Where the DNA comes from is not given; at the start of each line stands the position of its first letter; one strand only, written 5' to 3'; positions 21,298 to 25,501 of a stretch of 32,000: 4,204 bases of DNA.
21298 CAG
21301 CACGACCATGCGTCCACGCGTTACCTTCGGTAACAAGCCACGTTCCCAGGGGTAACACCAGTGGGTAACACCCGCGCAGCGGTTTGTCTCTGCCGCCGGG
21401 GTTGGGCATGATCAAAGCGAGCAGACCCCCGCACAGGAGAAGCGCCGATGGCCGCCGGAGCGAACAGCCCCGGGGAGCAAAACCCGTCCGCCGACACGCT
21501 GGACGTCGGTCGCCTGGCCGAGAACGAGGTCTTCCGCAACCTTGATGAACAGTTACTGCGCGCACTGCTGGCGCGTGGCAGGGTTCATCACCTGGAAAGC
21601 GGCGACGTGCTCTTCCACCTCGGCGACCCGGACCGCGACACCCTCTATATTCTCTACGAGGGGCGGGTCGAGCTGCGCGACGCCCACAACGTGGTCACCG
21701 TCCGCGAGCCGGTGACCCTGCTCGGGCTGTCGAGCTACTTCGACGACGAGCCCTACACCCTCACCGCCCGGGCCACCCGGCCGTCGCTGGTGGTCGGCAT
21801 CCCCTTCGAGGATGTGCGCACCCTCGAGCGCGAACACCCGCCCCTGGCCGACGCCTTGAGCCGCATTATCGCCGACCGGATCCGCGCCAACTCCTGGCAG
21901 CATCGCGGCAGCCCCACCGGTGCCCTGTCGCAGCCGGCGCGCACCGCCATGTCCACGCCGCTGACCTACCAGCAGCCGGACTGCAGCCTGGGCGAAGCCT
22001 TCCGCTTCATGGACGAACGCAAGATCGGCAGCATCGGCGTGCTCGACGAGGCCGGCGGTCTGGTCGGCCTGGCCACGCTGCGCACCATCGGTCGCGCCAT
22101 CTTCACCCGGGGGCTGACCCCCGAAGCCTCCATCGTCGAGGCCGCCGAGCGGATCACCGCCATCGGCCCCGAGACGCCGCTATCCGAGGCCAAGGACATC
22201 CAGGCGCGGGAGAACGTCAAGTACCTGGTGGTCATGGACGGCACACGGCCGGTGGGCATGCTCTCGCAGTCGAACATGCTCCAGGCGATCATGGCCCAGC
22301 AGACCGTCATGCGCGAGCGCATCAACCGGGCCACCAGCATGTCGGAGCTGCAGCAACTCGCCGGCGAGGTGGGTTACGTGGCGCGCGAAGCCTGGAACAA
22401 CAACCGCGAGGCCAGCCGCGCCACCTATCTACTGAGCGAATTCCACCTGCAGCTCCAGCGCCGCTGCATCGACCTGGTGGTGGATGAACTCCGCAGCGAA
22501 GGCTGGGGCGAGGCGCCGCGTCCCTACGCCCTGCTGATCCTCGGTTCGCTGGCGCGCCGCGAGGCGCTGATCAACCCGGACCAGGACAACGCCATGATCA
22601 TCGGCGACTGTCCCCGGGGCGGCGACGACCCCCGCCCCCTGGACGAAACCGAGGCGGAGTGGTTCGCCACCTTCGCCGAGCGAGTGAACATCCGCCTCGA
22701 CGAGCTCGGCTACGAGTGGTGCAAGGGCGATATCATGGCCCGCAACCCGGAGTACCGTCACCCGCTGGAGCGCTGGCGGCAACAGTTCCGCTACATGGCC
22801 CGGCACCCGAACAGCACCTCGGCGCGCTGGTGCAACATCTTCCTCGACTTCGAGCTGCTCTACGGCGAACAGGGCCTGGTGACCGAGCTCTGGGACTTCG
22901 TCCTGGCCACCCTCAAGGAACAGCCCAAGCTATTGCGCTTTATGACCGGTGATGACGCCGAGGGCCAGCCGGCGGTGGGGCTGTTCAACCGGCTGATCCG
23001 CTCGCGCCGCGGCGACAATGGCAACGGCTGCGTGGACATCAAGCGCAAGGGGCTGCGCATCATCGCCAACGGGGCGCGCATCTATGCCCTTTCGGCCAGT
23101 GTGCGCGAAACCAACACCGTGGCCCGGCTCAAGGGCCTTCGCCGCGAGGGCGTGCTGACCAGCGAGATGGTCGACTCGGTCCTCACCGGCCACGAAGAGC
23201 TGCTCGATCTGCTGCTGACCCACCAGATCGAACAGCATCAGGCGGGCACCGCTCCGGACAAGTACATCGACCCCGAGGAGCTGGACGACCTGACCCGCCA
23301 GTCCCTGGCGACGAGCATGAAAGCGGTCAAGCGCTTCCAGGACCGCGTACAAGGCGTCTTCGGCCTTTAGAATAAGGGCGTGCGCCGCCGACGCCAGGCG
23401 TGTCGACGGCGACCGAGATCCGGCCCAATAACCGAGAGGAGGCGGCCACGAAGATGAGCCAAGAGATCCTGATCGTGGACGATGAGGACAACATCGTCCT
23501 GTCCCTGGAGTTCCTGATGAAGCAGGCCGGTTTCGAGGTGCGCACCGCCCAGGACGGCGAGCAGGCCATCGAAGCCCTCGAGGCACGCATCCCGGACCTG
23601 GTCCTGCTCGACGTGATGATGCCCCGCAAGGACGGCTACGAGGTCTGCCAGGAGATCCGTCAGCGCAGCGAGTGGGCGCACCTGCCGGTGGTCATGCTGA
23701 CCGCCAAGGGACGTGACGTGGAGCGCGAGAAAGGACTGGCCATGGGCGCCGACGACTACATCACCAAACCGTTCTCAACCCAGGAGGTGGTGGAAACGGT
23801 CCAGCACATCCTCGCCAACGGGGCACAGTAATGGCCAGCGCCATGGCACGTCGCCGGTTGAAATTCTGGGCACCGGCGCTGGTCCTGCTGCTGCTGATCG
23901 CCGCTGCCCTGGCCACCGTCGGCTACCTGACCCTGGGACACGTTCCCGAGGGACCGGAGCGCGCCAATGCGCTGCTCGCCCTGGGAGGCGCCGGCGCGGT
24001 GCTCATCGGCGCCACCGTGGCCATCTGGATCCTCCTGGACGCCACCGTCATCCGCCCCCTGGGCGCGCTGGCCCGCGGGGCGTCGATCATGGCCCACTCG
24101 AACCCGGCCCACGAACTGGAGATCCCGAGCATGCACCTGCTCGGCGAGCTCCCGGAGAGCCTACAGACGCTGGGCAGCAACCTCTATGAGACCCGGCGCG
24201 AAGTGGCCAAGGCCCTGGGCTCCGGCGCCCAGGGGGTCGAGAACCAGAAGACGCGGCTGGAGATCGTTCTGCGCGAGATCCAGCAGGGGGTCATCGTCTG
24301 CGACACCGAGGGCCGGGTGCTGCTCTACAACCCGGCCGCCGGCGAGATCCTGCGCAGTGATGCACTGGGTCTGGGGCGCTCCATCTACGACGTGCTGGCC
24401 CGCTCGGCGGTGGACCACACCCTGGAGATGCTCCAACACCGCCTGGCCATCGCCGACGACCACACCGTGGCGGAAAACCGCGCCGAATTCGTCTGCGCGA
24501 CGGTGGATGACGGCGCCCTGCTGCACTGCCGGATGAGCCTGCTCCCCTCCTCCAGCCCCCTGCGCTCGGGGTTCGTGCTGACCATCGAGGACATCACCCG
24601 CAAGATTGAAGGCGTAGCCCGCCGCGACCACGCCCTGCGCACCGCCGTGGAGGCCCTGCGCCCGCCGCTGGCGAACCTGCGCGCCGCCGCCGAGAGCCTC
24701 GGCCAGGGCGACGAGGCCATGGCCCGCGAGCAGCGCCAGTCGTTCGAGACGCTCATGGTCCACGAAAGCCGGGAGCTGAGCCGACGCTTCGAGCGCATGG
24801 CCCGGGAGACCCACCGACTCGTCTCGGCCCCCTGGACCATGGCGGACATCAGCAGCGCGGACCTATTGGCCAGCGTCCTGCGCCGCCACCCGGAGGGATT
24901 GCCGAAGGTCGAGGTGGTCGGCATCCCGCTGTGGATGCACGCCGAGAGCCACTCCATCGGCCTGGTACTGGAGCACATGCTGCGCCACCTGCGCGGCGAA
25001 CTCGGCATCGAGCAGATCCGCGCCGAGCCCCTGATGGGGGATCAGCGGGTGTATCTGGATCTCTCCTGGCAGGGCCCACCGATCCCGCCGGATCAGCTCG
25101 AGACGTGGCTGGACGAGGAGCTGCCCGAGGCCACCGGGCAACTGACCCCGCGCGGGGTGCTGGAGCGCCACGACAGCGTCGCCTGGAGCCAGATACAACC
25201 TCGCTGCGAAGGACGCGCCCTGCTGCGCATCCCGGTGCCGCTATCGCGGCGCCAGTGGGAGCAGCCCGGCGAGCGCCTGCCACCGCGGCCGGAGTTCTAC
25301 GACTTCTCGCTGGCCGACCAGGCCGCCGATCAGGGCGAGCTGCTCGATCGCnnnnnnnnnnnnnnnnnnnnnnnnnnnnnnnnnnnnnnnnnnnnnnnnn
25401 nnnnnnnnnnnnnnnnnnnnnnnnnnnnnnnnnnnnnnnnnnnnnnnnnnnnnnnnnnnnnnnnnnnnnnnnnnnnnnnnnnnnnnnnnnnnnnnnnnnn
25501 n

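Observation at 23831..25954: Exonuclease carried on a pseudo-histidine-kinase sensor: phospho-acceptor His replaced by Glu and ATP-binding boxes lost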

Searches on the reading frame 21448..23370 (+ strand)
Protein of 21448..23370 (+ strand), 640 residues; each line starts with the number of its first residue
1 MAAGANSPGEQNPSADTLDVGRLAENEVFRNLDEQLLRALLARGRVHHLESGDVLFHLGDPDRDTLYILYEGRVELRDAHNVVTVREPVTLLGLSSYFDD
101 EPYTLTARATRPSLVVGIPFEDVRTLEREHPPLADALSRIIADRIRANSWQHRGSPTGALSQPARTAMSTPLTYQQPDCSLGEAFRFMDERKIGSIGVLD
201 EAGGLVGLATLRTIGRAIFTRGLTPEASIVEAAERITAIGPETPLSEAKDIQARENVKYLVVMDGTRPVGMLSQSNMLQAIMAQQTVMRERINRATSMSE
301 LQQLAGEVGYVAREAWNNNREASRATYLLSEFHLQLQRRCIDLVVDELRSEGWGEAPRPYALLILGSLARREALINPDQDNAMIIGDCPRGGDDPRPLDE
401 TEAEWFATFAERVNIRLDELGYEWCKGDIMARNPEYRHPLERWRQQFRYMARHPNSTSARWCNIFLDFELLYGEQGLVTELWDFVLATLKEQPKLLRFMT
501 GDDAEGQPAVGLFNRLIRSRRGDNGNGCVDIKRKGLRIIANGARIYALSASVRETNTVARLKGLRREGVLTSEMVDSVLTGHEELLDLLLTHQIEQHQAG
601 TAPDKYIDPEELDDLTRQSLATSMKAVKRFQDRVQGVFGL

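Call 3: search_protein_families(library=pfam, proteins=[window:21448-23370:+], max_evalue=0.1)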
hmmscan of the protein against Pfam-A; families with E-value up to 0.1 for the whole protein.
window:21448-23370:+ (640 aa): 4 families
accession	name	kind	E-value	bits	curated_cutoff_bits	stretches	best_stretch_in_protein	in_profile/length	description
PF10335.14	DUF294_C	-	6.8e-42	143.1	22.5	1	494-637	2-144/145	Putative nucleotidyltransferase substrate binding domain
PF03445.19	DUF294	-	3e-39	134.5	21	1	309-455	4-136/138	Putative nucleotidyltransferase DUF294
PF00571.33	CBS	-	4.3e-13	49.8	24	2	236-282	9-56/57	CBS domain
PF00027.35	cNMP_binding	-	4.2e-12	46.3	27.5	1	47-126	2-85/89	Cyclic nucleotide-binding domain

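Call 4: search_protein_families(library=ncbifam, proteins=[window:21448-23370:+], max_evalue=0.1)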
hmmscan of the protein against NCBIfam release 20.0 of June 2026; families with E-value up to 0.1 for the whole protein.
window:21448-23370:+ (640 aa): 15 families
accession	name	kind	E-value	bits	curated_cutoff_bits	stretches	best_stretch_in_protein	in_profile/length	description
NF050815.1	TransActFtrBCaul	equivalog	6.7e-08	32.1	300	1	18-137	6-128/251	transcriptional activator FtrB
NF006901.0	PRK09392.1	equivalog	3e-07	30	211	1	19-143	5-132/236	transcriptional activator FtrB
NF041552.1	TF_PrdR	equivalog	3.8e-06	25.5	795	1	166-294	10-138/577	sigma-54 dependent transcriptional regulator PrdR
NF011441.0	PRK14869.1-3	equivalog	0.00029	19.6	753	0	235-283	77-126/548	putative manganese-dependent inorganic diphosphatase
TIGR03896.1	cyc_nuc_ocin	subfamily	0.00041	19.8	161.05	0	90-146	62-118/317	bacteriocin-type transport-associated protein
NF011440.0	PRK14869.1-2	equivalog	0.001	17.8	746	1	176-220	81-125/541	putative manganese-dependent inorganic diphosphatase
NF011443.0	PRK14869.1-5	equivalog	0.0037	15.7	335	0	176-218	83-125/546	putative manganese-dependent inorganic diphosphatase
TIGR01186.1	proV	subfamily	0.0061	15.7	326.6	1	170-282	250-358/363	betaine/proline/choline family ABC transporter ATP-binding protein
NF041569.1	A-tRNAntase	equivalog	0.023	12.9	1440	0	238-279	321-362/880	A-adding tRNA nucleotidyltransferase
TIGR00393.1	kpsF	subfamily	0.029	14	203.7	0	176-270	170-265/268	KpsF/GutQ family sugar-phosphate isomerase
NF002505.0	PRK01862.1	equivalog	0.03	13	482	1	173-283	458-572/577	ClcB-like voltage-gated chloride channel protein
NF008732.0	PRK11753.1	equivalog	0.033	13.7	266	1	34-149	13-133/214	cAMP-activated global transcriptional regulator CRP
TIGR01302.1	IMP_dehydrog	equivalog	0.04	12.8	481.5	0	164-216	145-198/450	IMP dehydrogenase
NF011447.0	PRK14869.2-3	equivalog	0.042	12.4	522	1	165-227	71-133/540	putative manganese-dependent inorganic diphosphatase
TIGR01137.1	cysta_beta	equivalog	0.063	11.9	510.25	1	175-279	351-454/457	cystathionine beta-synthase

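Call 60: search_protein_families(library=padloc, proteins=[window:21448-23370:+], max_evalue=0.01)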
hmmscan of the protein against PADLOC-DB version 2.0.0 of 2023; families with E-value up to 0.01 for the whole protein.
window:21448-23370:+ (640 aa): 5 families
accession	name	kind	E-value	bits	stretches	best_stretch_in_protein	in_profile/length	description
PDLC02371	PycTIR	-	2e-08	31.9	1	23-152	17-145/288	-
PDLC00731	Effector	-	1.3e-07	28.9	1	23-148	20-144/306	TIR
PDLC00730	Effector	-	0.00042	17.6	1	23-76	36-87/299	TIR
PDLC00734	PycC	-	0.00045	17.4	1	34-149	23-143/374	Pycsar cyclase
PDLC00732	Effector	-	0.0069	13.3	0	33-146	25-138/301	TIR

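Call 62: search_solved_structures(query=window:21448-23370:+, max_evalue=0.01)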
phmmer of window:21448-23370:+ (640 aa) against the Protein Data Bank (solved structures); distinct sequences matched with E-value up to 0.01: 19.
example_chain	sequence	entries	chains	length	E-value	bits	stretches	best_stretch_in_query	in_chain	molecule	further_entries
2pqq_A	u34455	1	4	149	2.2e-10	42.8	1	23-148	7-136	Putative transcriptional regulator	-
9znf_5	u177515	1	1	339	2.8e-08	35.8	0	154-210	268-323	CBS domain-containing protein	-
2yzi_A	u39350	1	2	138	3.5e-08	35.5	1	162-282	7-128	Hypothetical protein PH0107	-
1vrd_A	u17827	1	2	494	4.1e-06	28.7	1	170-282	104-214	inosine-5'-monophosphate dehydrogenase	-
4byy_A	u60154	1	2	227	6.3e-06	28.1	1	27-148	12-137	TRANSCRIPTIONAL REGULATOR, CRP/FNR FAMILY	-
4cyd_A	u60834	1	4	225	6.4e-06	28.1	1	27-148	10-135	PROBABLE TRANSCRIPTION REGULATOR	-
3r6s_A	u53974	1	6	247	7.3e-06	27.9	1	27-148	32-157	transcription regulator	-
3d0s_A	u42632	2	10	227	1.6e-05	26.7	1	23-148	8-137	TRANSCRIPTIONAL REGULATORY PROTEIN | PROBABLE TRANSCRIPTIONAL REGULATORY PROTEIN (PROBABLY CRP/ FNR-FAMILY)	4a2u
3mzh_A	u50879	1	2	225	1.7e-05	26.7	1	23-148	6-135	PROBABLE TRANSCRIPTIONAL REGULATORY PROTEIN (PROBABLY CRP/FNR-FAMILY)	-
3h3u_A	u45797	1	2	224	1.7e-05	26.6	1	24-148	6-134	PROBABLE TRANSCRIPTIONAL REGULATORY PROTEIN (PROBABLY CRP/FNR-FAMILY)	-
3i54_A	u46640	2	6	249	1.9e-05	26.5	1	23-148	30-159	Transcriptional regulator, Crp/Fnr family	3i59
5awe_A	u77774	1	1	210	4.3e-05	25.3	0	164-219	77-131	Putative acetoin utilization protein, acetoin dehydrogenase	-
4fry_A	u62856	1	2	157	4.6e-05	25.2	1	181-287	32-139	Putative signal-transduction protein with CBS domains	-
2ef7_A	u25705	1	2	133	0.00036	22.3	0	235-283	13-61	Hypothetical protein ST2348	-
3mdp_A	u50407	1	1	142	0.0012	20.5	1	24-144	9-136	Cyclic nucleotide-binding domain (CNMP-BD) protein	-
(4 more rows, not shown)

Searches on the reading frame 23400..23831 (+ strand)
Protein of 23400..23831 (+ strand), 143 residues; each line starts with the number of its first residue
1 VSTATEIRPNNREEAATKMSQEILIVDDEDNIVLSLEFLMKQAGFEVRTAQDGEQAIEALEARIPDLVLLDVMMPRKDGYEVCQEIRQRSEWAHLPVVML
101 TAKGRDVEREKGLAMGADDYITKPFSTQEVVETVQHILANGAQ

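Call 3: search_protein_families(library=pfam, proteins=[window:23400-23831:+], max_evalue=0.1)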
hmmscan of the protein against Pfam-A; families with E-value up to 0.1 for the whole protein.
window:23400-23831:+ (143 aa): 4 families
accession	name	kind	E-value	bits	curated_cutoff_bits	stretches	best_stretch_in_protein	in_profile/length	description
PF00072.30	Response_reg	-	4.1e-32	111.1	30.2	1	23-134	1-110/111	Response regulator receiver domain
PF23198.2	PDE8A_N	-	2.3e-08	34.5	29.6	1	18-111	8-102/147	PDE8A-like, N-terminal domain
PF20161.5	VpsR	-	0.05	13.8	23.7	0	13-75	3-62/121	VpsR domain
PF20274.4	cREC_REC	-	0.053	14.7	27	1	24-95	3-65/88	Cyclic-phosphate processing Receiver domain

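Call 4: search_protein_families(library=ncbifam, proteins=[window:23400-23831:+], max_evalue=0.1)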
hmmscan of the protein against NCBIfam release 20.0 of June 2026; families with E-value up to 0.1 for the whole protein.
window:23400-23831:+ (143 aa): 107 families (the best 25 are shown)
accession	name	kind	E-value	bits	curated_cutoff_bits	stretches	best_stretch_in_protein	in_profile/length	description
NF045944.1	ResRegRpaBCyano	equivalog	7.7e-37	126.9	330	1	24-139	1-113/229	response regulator transcription factor RpaB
NF040534.1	resp_reg_YycF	equivalog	1.1e-36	126.2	340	1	22-136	2-113/231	response regulator YycF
TIGR02154.1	PhoB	equivalog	1.2e-36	126.1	296.2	1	19-138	1-120/226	phosphate regulon transcriptional regulator PhoB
NF040689.1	MtrAB_MtrA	equivalog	4.9e-33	114.3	300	1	23-137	1-112/219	MtrAB system response regulator MtrA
NF007135.0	PRK09581.1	equivalog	9.7e-32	110.3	474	1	19-134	1-116/457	PleD family two-component system response regulator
NF008199.0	PRK10955.1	equivalog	1.1e-31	110.5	341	1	22-139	3-116/232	envelope stress response regulator transcription factor CpxR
NF033117.2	vanR_ACDEGLN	exception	1.4e-31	109.9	350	1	23-136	1-111/226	VanR-ABDEGLN family response regulator transcription factor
NF008296.0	PRK11083.1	equivalog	4.6e-31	108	273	1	20-139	3-119/228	two-component system response regulator CreB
NF053854.1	RespRegPhoBBctds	equivalog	6.4e-31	107.4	270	1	23-139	1-116/225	two-component system response regulator PhoB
NF007005.1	PRK09468.1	equivalog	1.3e-30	106.6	331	1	20-139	3-120/237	osmolarity response regulator transcription factor OmpR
NF007982.1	PRK10710.1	equivalog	6e-30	104.5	380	1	18-139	5-123/235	envelope stress response regulator BaeR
NF033120.0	vanR_FM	exception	3.9e-29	101.9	460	1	22-135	5-115/231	vancomycin resistance response regulator transcription factor, VanR-F/VanR-M family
NF041733.1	resp_reg_CseB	equivalog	8.7e-28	97.2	350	1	22-138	2-115/228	two-component system response regulator CseB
NF000403.1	vanR-C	exception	1.1e-27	97.1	480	1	19-136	1-115/231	vancomycin resistance response regulator transcription factor VanR-C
NF012227.0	AdeR_RR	equivalog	5.5e-27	94.8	340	1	19-140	10-128/239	efflux system response regulator transcription factor AdeR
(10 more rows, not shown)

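Call 60: search_protein_families(library=padloc, proteins=[window:23400-23831:+], max_evalue=0.01)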
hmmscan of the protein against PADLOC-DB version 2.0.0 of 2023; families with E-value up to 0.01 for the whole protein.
window:23400-23831:+ (143 aa): 4 families
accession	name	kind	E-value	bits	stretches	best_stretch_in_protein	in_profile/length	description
PDLC00405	SduA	-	2.6e-07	28.5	1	18-80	4-66/323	DUF4263 domain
PDLC04725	PDC-M60B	-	1.7e-06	26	1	20-78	3-63/158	-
PDLC04055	PD-T4-6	-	1.8e-05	21.7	1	12-140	357-485/496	-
PDLC04726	PDC-M60C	-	0.0039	14.1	1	23-81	3-64/407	-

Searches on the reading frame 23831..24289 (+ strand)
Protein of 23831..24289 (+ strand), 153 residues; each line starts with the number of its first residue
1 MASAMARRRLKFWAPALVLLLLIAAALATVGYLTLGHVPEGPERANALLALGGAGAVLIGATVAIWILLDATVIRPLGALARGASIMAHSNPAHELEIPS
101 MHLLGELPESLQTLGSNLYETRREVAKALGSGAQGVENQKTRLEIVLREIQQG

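Call 5: search_protein_families(library=pfam, proteins=[window:23831-24289:+], max_evalue=10)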
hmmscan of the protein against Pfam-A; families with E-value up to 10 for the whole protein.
seq(153 aa): 2 families
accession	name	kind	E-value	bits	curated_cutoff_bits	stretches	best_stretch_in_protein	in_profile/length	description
PF04893.22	Yip1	-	0.0041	17.5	28.6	1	5-69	14-80/173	Yip1 domain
PF11992.13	TgpA_N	-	0.91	8.9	30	1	9-73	16-83/333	TgpA N-terminal domain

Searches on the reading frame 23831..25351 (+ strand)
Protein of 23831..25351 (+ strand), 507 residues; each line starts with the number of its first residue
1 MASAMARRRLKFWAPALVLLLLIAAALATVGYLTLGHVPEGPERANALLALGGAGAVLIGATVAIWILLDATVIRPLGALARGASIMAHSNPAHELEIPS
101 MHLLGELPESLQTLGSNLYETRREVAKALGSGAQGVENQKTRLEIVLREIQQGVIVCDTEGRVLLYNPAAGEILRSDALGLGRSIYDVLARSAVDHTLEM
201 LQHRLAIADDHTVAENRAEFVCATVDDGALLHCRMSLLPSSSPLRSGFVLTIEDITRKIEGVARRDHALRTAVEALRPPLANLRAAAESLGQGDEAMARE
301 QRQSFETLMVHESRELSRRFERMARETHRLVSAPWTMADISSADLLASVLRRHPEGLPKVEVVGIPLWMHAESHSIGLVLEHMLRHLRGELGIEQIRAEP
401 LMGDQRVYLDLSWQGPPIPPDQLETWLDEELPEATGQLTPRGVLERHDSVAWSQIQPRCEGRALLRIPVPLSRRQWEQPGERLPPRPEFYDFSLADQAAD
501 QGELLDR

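Call 7: find_homologous_proteins(query=window:23831-25351:+, max_evalue=0.001)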
Query window:23831-25351:+ (507 aa): 683 proteins with E <= 0.001 among 8000 candidates; the best 120 are listed.
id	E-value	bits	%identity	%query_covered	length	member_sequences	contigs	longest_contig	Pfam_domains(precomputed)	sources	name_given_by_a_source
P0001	0.0e+0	1052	94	100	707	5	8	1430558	PF00929.32,PF12860.14,PF08448.17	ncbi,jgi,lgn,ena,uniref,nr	ncbi:MAG: PAS domain-containing protein [Halorhodospira halophila]|uniref:3'-5' exonuclease n=1 Tax=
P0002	1.3e-269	913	82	100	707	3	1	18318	PF00929.32,PF12860.14,PF08448.17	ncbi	ncbi:MAG: exonuclease domain-containing protein [Halorhodospira sp.]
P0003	2.9e-264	895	81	100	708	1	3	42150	PF00929.32,PF12860.14,PF08448.17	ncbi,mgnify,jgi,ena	mgnify:CR=1 FL=1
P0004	1.4e-261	886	81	100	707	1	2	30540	PF00929.32,PF12860.14,PF08448.17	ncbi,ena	-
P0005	8.4e-259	877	80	100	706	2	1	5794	PF00929.32,PF12860.14,PF13482.13,PF08448.17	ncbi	ncbi:MAG: exonuclease domain-containing protein [Halorhodospira sp.]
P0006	1.3e-234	797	74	94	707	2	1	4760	PF00929.32,PF12860.14,PF08448.17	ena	-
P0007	3.5e-233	793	71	98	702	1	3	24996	PF00929.32,PF08448.17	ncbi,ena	-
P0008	3.0e-232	790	72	98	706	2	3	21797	PF00929.32,PF08448.17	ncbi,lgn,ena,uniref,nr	ncbi:3'-5' exonuclease [Halorhodospira neutriphila]|uniref:DNA-directed DNA polymerase n=1 Tax=Halor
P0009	2.4e-212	724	72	87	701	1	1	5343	PF00929.32,PF08448.17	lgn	-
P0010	4.8e-207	706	65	100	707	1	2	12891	PF00929.32,PF08448.17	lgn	-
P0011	1.4e-185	636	59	99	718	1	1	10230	PF00929.32,PF08448.17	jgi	-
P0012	9.3e-178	610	60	99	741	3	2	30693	PF00929.32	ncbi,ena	-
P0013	1.7e-177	609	58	98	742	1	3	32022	PF00929.32,PF08448.17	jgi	jgi:DNA polymerase III subunit epsilon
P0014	1.3e-175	603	58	99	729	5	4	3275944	PF13426.14,PF13188.14,PF00929.32,PF12860.14,PF08448.17,PF00989.32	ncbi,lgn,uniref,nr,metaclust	ncbi:exonuclease domain-containing protein [Alkalilimnicola ehrlichii MLHE-1]|uniref:DNA-directed DN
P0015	9.9e-175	600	57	98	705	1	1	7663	PF13188.14,PF00929.32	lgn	-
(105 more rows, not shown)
